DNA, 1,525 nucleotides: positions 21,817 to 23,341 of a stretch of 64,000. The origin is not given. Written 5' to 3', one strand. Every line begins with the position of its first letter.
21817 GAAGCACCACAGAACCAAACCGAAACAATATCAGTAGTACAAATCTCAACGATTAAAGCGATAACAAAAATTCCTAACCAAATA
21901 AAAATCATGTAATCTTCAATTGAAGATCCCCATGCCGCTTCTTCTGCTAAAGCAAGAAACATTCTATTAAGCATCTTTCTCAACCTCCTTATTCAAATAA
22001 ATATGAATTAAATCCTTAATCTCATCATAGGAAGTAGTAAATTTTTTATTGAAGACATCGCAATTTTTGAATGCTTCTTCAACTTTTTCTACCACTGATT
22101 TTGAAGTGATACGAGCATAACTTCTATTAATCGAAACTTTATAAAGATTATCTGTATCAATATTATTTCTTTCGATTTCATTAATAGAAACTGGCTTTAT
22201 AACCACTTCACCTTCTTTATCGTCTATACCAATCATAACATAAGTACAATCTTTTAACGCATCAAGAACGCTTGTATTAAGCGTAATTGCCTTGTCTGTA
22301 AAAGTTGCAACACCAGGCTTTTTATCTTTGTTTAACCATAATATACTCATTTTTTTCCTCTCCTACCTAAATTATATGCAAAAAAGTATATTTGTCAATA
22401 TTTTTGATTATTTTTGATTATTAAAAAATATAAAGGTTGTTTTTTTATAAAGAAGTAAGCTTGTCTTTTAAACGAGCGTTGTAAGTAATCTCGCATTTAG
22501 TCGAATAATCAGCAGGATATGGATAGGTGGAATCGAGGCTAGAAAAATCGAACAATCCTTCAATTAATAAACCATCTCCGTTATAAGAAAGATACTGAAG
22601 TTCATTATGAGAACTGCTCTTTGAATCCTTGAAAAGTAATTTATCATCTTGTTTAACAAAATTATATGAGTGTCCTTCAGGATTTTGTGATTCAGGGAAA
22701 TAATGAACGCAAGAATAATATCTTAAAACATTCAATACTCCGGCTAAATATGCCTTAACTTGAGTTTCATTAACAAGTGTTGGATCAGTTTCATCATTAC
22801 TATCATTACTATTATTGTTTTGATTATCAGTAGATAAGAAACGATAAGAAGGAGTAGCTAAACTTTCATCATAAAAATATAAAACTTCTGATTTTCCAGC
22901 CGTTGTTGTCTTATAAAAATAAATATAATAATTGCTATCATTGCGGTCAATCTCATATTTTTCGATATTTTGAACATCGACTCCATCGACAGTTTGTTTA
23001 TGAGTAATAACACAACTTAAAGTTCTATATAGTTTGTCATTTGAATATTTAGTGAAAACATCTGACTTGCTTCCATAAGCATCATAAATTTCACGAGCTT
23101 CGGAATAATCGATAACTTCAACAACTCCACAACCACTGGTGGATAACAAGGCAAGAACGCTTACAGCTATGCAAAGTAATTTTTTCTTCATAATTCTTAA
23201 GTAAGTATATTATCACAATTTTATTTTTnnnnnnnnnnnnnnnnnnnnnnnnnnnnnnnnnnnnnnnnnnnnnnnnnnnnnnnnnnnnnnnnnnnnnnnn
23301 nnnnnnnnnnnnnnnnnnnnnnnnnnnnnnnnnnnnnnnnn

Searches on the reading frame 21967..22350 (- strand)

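Call 3: search_protein_families(library=pfam, proteins=[window:21967-22350:-], max_evalue=0.1)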
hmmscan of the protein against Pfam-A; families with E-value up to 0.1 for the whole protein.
window:21967-22350:- (127 aa): 1 family
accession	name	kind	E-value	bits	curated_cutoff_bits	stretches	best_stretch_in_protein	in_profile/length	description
PF00439.30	Bromodomain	-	0.0059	17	21.7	1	47-111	30-82/84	Bromodomain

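Call 4: search_protein_families(library=padloc, proteins=[window:21967-22350:-], max_evalue=0.1)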
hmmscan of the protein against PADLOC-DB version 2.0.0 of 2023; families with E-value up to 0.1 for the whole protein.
window:21967-22350:- (127 aa): 0 families

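Call 5: search_protein_families(library=ncbifam, proteins=[window:21967-22350:-], max_evalue=0.1)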
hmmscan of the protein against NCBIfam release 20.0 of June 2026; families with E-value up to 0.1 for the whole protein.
window:21967-22350:- (127 aa): 3 families
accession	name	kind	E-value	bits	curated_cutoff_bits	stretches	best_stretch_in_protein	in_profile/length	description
NF052363.1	FimG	equivalog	0.0012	18.6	220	1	46-121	31-101/166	type 1 fimbrial minor subunit FimG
NF004597.0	PRK05932.1-4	equivalog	0.022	13.2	817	1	15-60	131-176/477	RNA polymerase factor sigma-54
NF000797.0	PRK00054.1-2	equivalog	0.025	13.8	270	1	22-75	32-84/267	dihydroorotate dehydrogenase electron transfer subunit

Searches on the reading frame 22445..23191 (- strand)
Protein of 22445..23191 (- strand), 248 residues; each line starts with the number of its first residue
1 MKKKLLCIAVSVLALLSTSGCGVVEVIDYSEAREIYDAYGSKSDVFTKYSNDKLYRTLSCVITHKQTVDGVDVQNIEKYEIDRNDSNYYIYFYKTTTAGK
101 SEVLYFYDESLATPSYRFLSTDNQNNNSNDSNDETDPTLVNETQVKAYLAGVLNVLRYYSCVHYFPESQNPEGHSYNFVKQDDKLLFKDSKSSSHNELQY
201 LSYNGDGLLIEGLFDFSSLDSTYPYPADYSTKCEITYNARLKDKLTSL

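Call 3: search_protein_families(library=pfam, proteins=[window:22445-23191:-], max_evalue=0.1)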
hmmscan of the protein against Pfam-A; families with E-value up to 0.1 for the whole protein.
window:22445-23191:- (248 aa): 1 family
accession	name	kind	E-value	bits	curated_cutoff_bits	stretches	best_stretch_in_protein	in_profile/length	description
PF15594.11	Imm50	-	0.015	15.8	27.1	1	50-93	52-96/118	Immunity protein 50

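Call 4: search_protein_families(library=padloc, proteins=[window:22445-23191:-], max_evalue=0.1)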
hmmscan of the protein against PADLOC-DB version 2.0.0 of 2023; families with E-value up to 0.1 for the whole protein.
window:22445-23191:- (248 aa): 0 families

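Call 5: search_protein_families(library=ncbifam, proteins=[window:22445-23191:-], max_evalue=0.1)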
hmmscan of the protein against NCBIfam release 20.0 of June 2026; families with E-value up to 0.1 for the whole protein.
window:22445-23191:- (248 aa): 0 families
